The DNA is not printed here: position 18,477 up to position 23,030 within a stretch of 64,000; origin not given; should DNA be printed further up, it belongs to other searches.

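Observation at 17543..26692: Compact operon: oversized plug-containing TBDR-like barrel + 1417-aa CTD-bearing protein + dedicated PorV-like barrel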

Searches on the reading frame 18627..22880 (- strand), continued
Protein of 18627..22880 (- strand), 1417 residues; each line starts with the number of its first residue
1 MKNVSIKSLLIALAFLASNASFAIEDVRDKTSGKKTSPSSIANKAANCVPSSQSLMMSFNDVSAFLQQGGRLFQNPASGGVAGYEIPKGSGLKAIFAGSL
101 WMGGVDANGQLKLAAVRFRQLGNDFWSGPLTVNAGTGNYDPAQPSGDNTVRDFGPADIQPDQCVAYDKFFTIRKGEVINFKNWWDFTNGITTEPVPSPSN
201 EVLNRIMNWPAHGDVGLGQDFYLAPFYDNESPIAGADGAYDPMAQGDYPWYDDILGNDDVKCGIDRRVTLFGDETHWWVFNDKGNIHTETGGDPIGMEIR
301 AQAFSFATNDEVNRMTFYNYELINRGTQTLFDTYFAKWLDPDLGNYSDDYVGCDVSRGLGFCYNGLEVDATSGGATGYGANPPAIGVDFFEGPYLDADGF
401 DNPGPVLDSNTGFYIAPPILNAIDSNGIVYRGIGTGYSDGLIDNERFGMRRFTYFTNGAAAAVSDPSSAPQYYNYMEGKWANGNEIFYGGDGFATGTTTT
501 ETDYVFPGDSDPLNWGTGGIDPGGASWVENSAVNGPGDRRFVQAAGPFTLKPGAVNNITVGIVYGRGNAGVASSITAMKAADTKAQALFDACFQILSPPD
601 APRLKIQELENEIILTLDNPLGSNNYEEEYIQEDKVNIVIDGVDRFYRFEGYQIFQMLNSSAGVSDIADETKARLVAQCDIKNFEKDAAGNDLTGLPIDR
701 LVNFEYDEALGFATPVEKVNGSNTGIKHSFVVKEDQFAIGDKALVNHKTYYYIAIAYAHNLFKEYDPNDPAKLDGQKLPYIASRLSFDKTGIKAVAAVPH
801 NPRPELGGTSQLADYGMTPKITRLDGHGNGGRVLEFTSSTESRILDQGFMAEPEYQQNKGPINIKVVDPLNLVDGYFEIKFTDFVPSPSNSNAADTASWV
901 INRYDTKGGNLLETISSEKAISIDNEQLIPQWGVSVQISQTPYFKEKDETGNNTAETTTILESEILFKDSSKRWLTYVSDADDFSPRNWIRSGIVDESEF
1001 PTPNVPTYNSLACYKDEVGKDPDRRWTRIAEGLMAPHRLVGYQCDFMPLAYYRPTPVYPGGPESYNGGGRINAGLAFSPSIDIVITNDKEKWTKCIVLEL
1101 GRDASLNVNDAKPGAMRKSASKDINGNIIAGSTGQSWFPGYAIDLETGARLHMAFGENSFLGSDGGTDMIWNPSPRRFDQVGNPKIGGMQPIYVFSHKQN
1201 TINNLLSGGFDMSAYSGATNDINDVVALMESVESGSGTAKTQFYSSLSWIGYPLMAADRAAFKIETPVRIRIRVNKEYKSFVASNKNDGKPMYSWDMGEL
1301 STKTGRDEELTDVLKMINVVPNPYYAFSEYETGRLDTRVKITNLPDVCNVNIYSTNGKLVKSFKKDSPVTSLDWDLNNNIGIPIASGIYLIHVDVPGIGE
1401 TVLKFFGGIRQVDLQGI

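Call 45: search_protein_families(library=ncbifam, proteins=[L010:12183-13253:+, L020:11972-13015:+, L048:12030-13205:+, L049:4608-7940:+, L072:4725-7874:+, L072:13917-17177:+, L072:17226-18308:+, L081:12489-17459:+, L081:6707-7855:+, L067:12031-12924:+], max_evalue=0.001)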
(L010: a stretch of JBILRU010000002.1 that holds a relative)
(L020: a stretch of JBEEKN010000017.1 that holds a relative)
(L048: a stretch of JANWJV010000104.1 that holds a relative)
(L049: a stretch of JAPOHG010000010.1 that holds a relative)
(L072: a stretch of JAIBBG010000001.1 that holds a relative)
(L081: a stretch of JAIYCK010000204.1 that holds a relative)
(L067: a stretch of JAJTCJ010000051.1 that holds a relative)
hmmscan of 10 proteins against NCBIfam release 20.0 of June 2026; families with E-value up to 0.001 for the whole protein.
L010:12183-13253:+ (357 aa): 3 families
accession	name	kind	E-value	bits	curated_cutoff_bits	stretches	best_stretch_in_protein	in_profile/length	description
NF008177.0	PRK10925.1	equivalog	3.5e-63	213.2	363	1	43-242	3-204/206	superoxide dismutase [Mn]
NF007832.0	PRK10543.1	equivalog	1.8e-45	154.9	348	1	43-239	3-190/193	superoxide dismutase [Fe]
NF041312.1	Superox_dis_Halo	equivalog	2.1e-34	119.2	300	1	45-243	2-191/196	superoxide dismutase [Mn]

L020:11972-13015:+ (348 aa): 3 families
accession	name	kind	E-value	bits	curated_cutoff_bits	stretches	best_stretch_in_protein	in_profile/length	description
NF008177.0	PRK10925.1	equivalog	2.2e-62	210.5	363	1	30-228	3-204/206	superoxide dismutase [Mn]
NF007832.0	PRK10543.1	equivalog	6.5e-49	166.1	348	1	30-227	3-192/193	superoxide dismutase [Fe]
NF041312.1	Superox_dis_Halo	equivalog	3.6e-34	118.5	300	1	32-230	2-192/196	superoxide dismutase [Mn]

L048:12030-13205:+ (392 aa): 29 families (the best 25 are shown)
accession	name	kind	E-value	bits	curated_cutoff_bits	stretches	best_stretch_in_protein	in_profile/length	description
NF040959.1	MamA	equivalog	4.6e-36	124.2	200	3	221-344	78-199/204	magnetosome protein MamA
TIGR02552.1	LcrH_SycD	equivalog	3.3e-32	111.1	104.8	4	142-215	48-123/136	SycD/LcrH family type III secretion system chaperone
TIGR02917.1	PEP_TPR_lipo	equivalog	6e-32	110.4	312.2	1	54-381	169-494/899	XrtA/PEP-CTERM system TPR-repeat protein PrsT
TIGR00990.1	3a0801s09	subfamily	2e-28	99.4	757.25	4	186-284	337-435/615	mitochondrial import receptor subunit TOM70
TIGR02521.1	type_IV_pilW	equivalog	1.6e-21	77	154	2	182-331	33-184/234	type IV pilus biogenesis/stability protein PilW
NF033758.1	gliding_GltE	equivalog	6.2e-21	74.9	225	3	142-263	218-339/411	adventurous gliding motility TPR repeat lipoprotein GltE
NF047507.1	TPR_BatC_Lepto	exception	2.6e-20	72.8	175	2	226-340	36-152/214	TPR repeat-containing protein BatC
NF008391.2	PRK11189.1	equivalog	3.7e-20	72.6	250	2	144-248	63-167/297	lipoprotein NlpI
NF033920.0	C39_PA2778_fam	equivalog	4.7e-17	62.2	150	2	125-209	169-253/255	PA2778 family cysteine peptidase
NF033762.1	social_mot_Tgl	equivalog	3e-16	59.5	225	3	247-356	30-137/252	social motility TPR repeat lipoprotein Tgl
NF047371.1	FlcA_CTERM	equivalog_domain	2.3e-14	52.8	300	3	153-242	445-535/646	periplasmic flagellar collar protein FlcA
NF047558.1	TPR_END_plus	domain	1.6e-13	50.4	32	1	182-212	1-31/56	TPR end-of-group domain-containing protein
NF053607.1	CHU_0125_OmpA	equivalog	2e-12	46.5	620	2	148-248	21-121/639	CHU_0125 family OmpA-like outer membrane integrity protein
NF011890.0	PRK15363.1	equivalog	1.6e-11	44.1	163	2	252-340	39-128/157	CesD/SycD/LcrH family type III secretion system chaperone SscA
NF002725.1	PRK02603.1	equivalog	1.7e-11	44.5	143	1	141-221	30-113/173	photosystem I assembly protein Ycf3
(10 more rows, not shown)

L049:4608-7940:+ (1111 aa): 15 families
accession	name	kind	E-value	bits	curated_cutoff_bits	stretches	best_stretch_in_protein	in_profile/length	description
NF010485.0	PRK13909.1-2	equivalog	2.4e-58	198.1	650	2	395-1104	322-909/909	RecB-like helicase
TIGR00609.1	recB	equivalog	1.6e-46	159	696.05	2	17-651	5-605/1175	exodeoxyribonuclease V subunit beta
NF010487.0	PRK13909.1-4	equivalog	1.1e-44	152.9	759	2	21-209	4-179/924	RecB-like helicase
TIGR02784.1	addA_alphas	equivalog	1.6e-36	126.2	860.75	1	26-1104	15-1138/1138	double-strand break repair helicase AddA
TIGR01075.1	uvrD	equivalog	5.9e-24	84.3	1144.45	2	395-461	199-261/715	DNA helicase II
TIGR01073.1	pcrA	equivalog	9.5e-24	83.7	911.2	2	21-153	17-110/725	DNA helicase PcrA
TIGR02785.1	addA_Gpos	equivalog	1.1e-23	83.2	707.65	2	26-198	19-171/1234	helicase-exonuclease AddAB subunit AddA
NF008743.0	PRK11773.1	equivalog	2.5e-23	82.4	965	2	9-84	10-83/720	DNA helicase II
NF010486.0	PRK13909.1-3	equivalog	3.4e-22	78.3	1109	2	23-156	7-134/921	RecB-like helicase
TIGR01074.1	rep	equivalog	3.3e-18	65.3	951.45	2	21-81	14-72/668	DNA helicase Rep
NF008128.0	PRK10876.1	equivalog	1.8e-17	62.3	1697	2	19-454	15-425/1181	exodeoxyribonuclease V subunit beta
NF010484.0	PRK13909.1-1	equivalog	7.6e-17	60.4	1074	2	20-157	4-144/945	RecB-like helicase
NF008172.0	PRK10919.1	equivalog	4.6e-16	58.2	1168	2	22-90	16-81/673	DNA helicase Rep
TIGR00372.1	cas4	equivalog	3.2e-07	30.3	65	1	1007-1105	31-134/180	CRISPR-associated protein Cas4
NF008276.0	PRK11054.1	equivalog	9.4e-07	27.7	543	0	24-80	212-266/684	DNA helicase IV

L072:4725-7874:+ (1050 aa): 16 families
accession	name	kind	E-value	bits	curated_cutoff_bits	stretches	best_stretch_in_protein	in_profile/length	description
NF010485.0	PRK13909.1-2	equivalog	3.3e-88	297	650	1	27-1047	3-905/909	RecB-like helicase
NF010487.0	PRK13909.1-4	equivalog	1.2e-72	245.5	759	2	26-624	3-525/924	RecB-like helicase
TIGR00609.1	recB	equivalog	3.1e-52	177.9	696.05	2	29-514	11-460/1175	exodeoxyribonuclease V subunit beta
TIGR02784.1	addA_alphas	equivalog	1.3e-42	146.3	860.75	2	32-514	15-498/1138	double-strand break repair helicase AddA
TIGR02785.1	addA_Gpos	equivalog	3e-42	144.6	707.65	2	32-515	19-486/1234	helicase-exonuclease AddAB subunit AddA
NF010486.0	PRK13909.1-3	equivalog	1.7e-37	129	1109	3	336-646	261-553/921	RecB-like helicase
NF010484.0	PRK13909.1-1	equivalog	1.2e-34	119.3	1074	3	27-198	5-176/945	RecB-like helicase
TIGR01073.1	pcrA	equivalog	2.4e-28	98.9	911.2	3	398-631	197-401/725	DNA helicase PcrA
NF008128.0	PRK10876.1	equivalog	1.8e-23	82.2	1697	1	30-514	20-466/1181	exodeoxyribonuclease V subunit beta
TIGR01075.1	uvrD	equivalog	3.8e-22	78.4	1144.45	2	399-467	197-261/715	DNA helicase II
NF008743.0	PRK11773.1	equivalog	4.2e-22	78.3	965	2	399-463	202-262/720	DNA helicase II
TIGR01074.1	rep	equivalog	1.5e-20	73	951.45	2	32-87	19-72/668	DNA helicase Rep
NF008172.0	PRK10919.1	equivalog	1.2e-16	60.1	1168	2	31-85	19-71/673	DNA helicase Rep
NF008276.0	PRK11054.1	equivalog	1.3e-14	53.7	543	1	406-463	426-481/684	DNA helicase IV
TIGR00376.1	TIGR00376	hypoth_equivalog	0.00033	19.2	348.9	0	25-85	172-227/639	IGHMBP2 family helicase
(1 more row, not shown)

L072:13917-17177:+ (1087 aa): 3 families
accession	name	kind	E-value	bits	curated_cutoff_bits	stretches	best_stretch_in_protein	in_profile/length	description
TIGR04183.1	Por_Secre_tail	domain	1.4e-05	25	23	1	1008-1084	2-71/72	T9SS type A sorting domain-containing protein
NF038113.1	T9SSA_dep_M36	equivalog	3.3e-05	22.2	885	1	1003-1078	791-862/869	T9SS-dependent M36 family metallopeptidase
NF052323.1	T9SSA_dep_M6i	equivalog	0.00034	18.7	600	1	1008-1069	961-1022/1043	T9SS-dependent M6-like inactivated metalloprotease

L072:17226-18308:+ (361 aa): 0 families

L081:12489-17459:+ (1657 aa): 1 family
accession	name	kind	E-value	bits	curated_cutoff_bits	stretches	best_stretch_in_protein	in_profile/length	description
NF058578.1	CPR_pilus_PamR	equivalog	5.6e-05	22.2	300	0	944-980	183-223/297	pilus system RbmA-like protein PamR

L081:6707-7855:+ (383 aa): 14 families
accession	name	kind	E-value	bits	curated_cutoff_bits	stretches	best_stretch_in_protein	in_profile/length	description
NF000942.0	PRK00094.1-4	subfamily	5.1e-77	259.3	257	1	57-381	4-327/334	NAD(P)H-dependent glycerol-3-phosphate dehydrogenase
NF000941.0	PRK00094.1-3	equivalog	4.4e-70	236.6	423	1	57-378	3-324/336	NAD(P)H-dependent glycerol-3-phosphate dehydrogenase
NF000946.0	PRK00094.2-4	equivalog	1.8e-59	201.4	455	1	56-369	5-315/342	NAD(P)H-dependent glycerol-3-phosphate dehydrogenase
NF000940.0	PRK00094.1-2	subfamily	9.4e-59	199.6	202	1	57-381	2-323/330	NAD(P)H-dependent glycerol-3-phosphate dehydrogenase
NF011211.0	PRK14618.1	equivalog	7.3e-54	183.2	489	1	56-381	5-323/328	NAD(P)H-dependent glycerol-3-phosphate dehydrogenase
NF009098.0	PRK12439.1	equivalog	3.6e-52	177.8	436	1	54-373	6-322/341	NAD(P)H-dependent glycerol-3-phosphate dehydrogenase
NF000939.0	PRK00094.1-1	equivalog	2.6e-49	168.1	473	1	56-371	6-320/339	NAD(P)H-dependent glycerol-3-phosphate dehydrogenase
NF011213.0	PRK14620.1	equivalog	4.4e-45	154.3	478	1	58-370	3-316/326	NAD(P)H-dependent glycerol-3-phosphate dehydrogenase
NF000947.0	PRK00094.2-5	equivalog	8.1e-45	153.7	251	1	57-367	6-316/323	NAD(P)H-dependent glycerol-3-phosphate dehydrogenase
TIGR03376.1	glycerol3P_DH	equivalog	1.2e-43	149.6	285.5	1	57-371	1-335/342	glycerol-3-phosphate dehydrogenase (NAD(+))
NF011212.0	PRK14619.1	equivalog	6.1e-43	147.2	377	1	116-381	38-302/309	NAD(P)H-dependent glycerol-3-phosphate dehydrogenase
NF000943.0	PRK00094.2-1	equivalog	1.5e-41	142.9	400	1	57-370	2-285/296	NAD(P)H-dependent glycerol-3-phosphate dehydrogenase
NF000944.0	PRK00094.2-2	equivalog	4.6e-41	140.9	603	1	54-371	19-332/371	NAD(P)H-dependent glycerol-3-phosphate dehydrogenase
NF000945.0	PRK00094.2-3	equivalog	9.7e-37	127.5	491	1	57-372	2-341/352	NAD(P)H-dependent glycerol-3-phosphate dehydrogenase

L067:12031-12924:+ (298 aa): 7 families
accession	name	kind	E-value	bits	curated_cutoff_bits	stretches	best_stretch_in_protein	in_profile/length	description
TIGR00674.1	dapA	equivalog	1.4e-101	339.1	206.15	1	15-296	4-285/286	4-hydroxy-tetrahydrodipicolinate synthase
TIGR02313.1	HpaI-NOT-DapA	exception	7.2e-74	248.2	396.7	1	10-297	1-289/294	2,4-dihydroxyhept-2-ene-1,7-dioic acid aldolase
NF003164.0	PRK04147.1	equivalog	2.2e-45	155.2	281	1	9-297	3-290/294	N-acetylneuraminate lyase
NF040954.1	Arch_KDGaldase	equivalog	1.2e-38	133.1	390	1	16-295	6-279/288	bifunctional 2-dehydro-3-deoxy-phosphogluconate/2-dehydro-3-deoxy-6-phosphogalactonate aldolase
TIGR00683.1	nanA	equivalog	2.5e-35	122.2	382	1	11-289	2-281/293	N-acetylneuraminate lyase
NF002958.0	PRK03620.1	subfamily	7.9e-32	110.3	278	1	18-295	19-297/307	5-dehydro-4-deoxyglucarate dehydratase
TIGR03249.1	KdgD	equivalog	3.1e-30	105.3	373.95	1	17-295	16-296/299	5-dehydro-4-deoxyglucarate dehydratase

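Call 53: predict_structure(alignment_id=A2)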
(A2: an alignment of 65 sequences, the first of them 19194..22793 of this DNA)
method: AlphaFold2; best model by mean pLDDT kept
length: 1200 residues; sequences in the alignment: 65
mean_pLDDT: 86.8   pTM: 0.76
mean pLDDT of the five models: 86.8, 86.4, 83.3, 82.0, 81.7
residues with pLDDT >= 90: 660; 70-90: 444; 50-70: 76; < 50: 20
segments of 3 or more residues with pLDDT < 50: 1-15, 1027-1029
pLDDT, mean of each block of 10 residues (from residue 1): 36 58 90 90 82 86 90 94 90 90 92 85 92 93 94 93 88 95 92 92 65 94 80 85 95 88 92 92 91 94 95 91 94 93 83 93 86 89 85 92 91 91 92 88 96 92 77 93 92 84 90 94 93 91 88 89 88 95 94 90 84 87 95 85 93 80 78 82 84 89 94 93 96 88 87 91 91 85 87 90 93 95 94 92 92 77 74 95 94 91 92 76 74 90 85 81 69 53 71 85 87 70 53 55 76 94 95 85 88 95 94 95 93 89 89 84 90 71 89 87
secondary structure, 60 per line:
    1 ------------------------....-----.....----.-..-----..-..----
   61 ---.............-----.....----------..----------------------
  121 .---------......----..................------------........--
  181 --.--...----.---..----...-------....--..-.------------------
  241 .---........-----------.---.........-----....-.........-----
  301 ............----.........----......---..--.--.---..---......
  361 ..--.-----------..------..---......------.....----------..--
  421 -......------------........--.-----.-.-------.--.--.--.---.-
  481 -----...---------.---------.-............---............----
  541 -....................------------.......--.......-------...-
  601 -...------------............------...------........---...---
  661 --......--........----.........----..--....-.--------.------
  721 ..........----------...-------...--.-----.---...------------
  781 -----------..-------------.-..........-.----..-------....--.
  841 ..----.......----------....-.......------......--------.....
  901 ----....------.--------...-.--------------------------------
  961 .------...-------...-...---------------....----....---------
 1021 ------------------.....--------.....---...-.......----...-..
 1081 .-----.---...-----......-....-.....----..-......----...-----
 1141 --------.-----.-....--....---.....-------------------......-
elements in order (helices of 4 or more, strands of 3 or more residues): E25-28 E34-38 E64-76 E82-86 H131-136 E141-144 H145-158 H171-178 H213-216 E245-252 E268-276 H282-285 E287-295 E301-312 E320-325 E330-335 E355-362 H390-395 E422-427 H440-447 E510-521 E525-536 H542-561 E574-580 E583-589 E602-604 E617-628 E644-651 E655-657 E663-668 E671-678 E683-691 E700-703 E721-730 E751-753 E766-768 H809-818 E834-837 E847-853 H864-867 E869-875 E882-887 E896-900 E905-908 H1000-1003 H1039-1043 E1052-1056 E1064-1070 E1091-1093 E1099-1104 E1106-1109 E1111-1115 E1123-1128 H1157-1160 E1163-1166 H1170-1174 H1194-1199
